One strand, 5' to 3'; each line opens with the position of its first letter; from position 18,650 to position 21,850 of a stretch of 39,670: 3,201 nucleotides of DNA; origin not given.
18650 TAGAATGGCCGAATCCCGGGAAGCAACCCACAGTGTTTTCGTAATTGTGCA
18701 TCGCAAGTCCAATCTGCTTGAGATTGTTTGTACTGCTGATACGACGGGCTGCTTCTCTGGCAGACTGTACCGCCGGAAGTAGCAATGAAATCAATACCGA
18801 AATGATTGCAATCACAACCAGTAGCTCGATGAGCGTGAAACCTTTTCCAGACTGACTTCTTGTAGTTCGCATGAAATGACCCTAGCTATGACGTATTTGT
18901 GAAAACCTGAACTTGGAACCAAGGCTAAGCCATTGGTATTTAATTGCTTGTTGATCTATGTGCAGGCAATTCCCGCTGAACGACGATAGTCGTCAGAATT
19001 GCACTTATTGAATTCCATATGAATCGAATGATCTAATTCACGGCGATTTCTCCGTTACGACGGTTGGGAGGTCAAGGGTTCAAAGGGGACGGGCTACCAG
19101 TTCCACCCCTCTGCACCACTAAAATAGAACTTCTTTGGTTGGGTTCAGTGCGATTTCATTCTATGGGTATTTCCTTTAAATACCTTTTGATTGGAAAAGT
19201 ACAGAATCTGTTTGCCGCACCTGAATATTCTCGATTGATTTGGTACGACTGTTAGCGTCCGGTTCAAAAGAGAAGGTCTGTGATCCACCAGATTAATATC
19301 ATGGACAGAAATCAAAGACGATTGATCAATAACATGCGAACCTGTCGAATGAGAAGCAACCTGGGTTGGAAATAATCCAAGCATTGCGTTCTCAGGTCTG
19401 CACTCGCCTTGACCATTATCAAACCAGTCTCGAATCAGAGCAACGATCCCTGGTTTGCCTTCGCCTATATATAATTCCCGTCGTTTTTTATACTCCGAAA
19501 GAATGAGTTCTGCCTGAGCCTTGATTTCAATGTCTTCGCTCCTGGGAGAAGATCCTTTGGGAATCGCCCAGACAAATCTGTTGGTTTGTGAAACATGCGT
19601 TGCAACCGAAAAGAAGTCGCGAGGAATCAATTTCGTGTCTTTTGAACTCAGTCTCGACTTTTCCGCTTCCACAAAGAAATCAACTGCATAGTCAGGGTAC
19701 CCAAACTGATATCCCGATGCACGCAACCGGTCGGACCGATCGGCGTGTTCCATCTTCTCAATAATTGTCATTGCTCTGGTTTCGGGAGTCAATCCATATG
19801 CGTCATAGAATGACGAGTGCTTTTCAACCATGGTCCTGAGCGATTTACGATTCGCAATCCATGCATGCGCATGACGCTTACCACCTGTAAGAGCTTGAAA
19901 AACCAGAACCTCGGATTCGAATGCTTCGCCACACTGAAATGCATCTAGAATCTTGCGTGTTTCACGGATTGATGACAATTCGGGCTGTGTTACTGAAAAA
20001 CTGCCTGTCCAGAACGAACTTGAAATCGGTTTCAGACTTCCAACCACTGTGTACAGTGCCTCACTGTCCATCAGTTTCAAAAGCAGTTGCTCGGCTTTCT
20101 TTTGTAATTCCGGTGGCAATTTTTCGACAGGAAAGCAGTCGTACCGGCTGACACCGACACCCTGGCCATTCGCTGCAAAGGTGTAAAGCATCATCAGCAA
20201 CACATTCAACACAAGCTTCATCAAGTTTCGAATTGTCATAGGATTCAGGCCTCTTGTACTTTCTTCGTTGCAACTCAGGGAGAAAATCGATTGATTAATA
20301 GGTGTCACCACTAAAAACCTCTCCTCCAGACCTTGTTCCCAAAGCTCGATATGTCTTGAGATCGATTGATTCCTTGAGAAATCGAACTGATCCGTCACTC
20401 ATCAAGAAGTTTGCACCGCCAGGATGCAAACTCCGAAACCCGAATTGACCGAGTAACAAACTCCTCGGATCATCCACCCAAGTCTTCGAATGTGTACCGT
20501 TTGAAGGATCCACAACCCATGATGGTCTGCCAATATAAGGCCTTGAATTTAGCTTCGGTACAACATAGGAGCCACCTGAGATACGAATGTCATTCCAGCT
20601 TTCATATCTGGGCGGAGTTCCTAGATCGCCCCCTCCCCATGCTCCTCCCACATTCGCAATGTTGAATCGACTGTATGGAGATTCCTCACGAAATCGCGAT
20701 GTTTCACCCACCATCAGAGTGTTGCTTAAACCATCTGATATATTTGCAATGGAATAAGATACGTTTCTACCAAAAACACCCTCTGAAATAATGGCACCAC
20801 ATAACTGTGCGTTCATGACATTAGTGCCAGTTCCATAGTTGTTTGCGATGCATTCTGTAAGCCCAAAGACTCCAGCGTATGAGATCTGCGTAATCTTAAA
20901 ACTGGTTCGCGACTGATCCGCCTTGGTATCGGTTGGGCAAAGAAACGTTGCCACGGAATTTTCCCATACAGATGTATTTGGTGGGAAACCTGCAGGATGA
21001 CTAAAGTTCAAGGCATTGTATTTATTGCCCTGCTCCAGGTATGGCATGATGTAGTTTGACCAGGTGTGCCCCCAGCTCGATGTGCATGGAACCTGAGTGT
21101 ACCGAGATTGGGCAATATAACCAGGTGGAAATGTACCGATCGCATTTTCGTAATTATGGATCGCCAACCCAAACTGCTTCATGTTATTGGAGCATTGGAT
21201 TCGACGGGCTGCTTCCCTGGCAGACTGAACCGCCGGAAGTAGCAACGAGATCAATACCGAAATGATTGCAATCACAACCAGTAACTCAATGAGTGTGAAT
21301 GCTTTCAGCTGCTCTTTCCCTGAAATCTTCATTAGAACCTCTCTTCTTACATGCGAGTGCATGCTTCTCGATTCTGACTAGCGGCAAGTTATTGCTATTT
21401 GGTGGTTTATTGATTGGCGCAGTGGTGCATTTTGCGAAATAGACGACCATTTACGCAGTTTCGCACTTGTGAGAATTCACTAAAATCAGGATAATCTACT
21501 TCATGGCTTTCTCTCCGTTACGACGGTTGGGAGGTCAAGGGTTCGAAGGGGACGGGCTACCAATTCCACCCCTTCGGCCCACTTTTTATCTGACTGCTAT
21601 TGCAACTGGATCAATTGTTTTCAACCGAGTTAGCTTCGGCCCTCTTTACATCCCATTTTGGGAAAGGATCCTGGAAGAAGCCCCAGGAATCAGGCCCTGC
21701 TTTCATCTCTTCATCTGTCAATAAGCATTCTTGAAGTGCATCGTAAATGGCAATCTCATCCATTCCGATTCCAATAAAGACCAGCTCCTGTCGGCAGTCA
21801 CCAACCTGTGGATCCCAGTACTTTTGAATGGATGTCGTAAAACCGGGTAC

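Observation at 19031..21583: Nearly identical ~90-nt structured leader upstream of both DUF1559 genes, with compensatory base changes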

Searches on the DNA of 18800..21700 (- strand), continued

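Call 47: search_with_rna_model(model_id=R1, sources=[L024, L025, L026, L023], filters=off, max_evalue=10, show_alignments=4)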
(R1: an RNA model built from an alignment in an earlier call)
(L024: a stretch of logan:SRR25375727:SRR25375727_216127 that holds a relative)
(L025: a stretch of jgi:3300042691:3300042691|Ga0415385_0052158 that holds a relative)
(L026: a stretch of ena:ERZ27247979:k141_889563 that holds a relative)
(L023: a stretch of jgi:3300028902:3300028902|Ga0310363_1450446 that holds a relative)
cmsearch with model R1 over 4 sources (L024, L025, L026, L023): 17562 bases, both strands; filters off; matches with E-value up to 10: 16.
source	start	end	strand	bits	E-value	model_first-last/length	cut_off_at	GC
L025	534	617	+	54.4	3.7e-13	1-86/86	no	0.6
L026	22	105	+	54.4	3.7e-13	1-86/86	no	0.6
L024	291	378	+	32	3.4e-07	1-86/86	no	0.5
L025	537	568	-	13.4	0.03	4-36/86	no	0.66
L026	25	56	-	13.4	0.03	4-36/86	no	0.66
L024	3630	3702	-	8.3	0.66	1-86/86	no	0.45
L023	1473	1553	-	8.1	0.76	1-86/86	no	0.62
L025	2946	3014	-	6.6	1.9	1-86/86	no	0.65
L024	4283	4345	-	6.3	2.2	1-86/86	no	0.41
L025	3824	3926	-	6.1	2.5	1-86/86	no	0.48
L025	3564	3662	+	5.5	3.6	1-86/86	no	0.51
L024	2675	2750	+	5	5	1-86/86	no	0.38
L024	7452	7497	+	5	5.1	1-86/86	no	0.48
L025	4826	4841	-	4.3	7.8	1-86/86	no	0.44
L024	2396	2459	+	4.2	8.3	1-86/86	no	0.38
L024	2705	2727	-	4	9.4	1-86/86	no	0.3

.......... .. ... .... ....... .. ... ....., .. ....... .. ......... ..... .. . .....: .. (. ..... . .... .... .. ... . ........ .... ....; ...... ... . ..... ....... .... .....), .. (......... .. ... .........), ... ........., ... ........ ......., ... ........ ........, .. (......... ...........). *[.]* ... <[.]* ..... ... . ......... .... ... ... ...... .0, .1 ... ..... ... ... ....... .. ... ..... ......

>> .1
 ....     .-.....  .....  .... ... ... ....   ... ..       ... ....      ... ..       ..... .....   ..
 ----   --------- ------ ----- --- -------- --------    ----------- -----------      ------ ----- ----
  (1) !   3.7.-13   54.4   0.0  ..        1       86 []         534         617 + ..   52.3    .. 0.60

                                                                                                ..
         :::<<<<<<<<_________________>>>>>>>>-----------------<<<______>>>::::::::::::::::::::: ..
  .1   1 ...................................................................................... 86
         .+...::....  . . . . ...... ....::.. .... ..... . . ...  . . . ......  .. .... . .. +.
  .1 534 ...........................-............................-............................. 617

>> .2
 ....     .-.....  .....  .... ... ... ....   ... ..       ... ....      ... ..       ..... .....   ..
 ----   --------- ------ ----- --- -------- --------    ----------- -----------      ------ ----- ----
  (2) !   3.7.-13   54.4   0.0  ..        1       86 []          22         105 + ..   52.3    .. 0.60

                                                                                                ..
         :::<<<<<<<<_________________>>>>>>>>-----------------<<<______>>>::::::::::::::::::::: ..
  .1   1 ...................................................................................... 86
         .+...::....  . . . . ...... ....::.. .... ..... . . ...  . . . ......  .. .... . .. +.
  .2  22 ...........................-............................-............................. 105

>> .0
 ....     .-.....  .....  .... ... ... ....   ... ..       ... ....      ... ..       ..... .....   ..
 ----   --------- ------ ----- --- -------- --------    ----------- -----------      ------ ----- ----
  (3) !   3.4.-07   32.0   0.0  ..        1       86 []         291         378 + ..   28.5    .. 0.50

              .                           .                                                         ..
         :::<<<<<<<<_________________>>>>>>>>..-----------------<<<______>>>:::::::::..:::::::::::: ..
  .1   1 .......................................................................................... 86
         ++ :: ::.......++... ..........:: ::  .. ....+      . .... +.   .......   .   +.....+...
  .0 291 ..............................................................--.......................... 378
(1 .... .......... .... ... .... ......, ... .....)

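Call 51: search_with_rna_model(model_id=R1, sources=[window, L001, L022, L024, L025], max_evalue=0.0001, make_alignment=true)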
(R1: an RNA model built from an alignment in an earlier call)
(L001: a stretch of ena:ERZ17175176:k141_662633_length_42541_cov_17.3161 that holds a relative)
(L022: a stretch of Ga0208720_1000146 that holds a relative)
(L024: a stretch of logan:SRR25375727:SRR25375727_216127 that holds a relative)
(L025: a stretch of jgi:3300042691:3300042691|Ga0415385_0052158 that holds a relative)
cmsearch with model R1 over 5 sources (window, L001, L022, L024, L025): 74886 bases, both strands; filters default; matches with E-value up to 0.0001: 7.
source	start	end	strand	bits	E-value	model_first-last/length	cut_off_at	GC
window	21494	21579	-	110.3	2.1e-27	1-86/86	no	0.57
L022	4317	4402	+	110.3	2.1e-27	1-86/86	no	0.57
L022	6774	6859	+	110.1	2.5e-27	1-86/86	no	0.56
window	19031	19116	-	108.9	5.2e-27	1-86/86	no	0.56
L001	5763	5845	+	89.9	5.7e-22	1-86/86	no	0.58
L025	534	617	+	54.4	1.6e-12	1-86/86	no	0.6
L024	291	378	+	32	1.4e-06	1-86/86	no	0.5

Alignment A5: 7 matches aligned to the model, 90 columns, each read 5' to 3' on its own strand. Consensus structure (alignment columns), stored with it:
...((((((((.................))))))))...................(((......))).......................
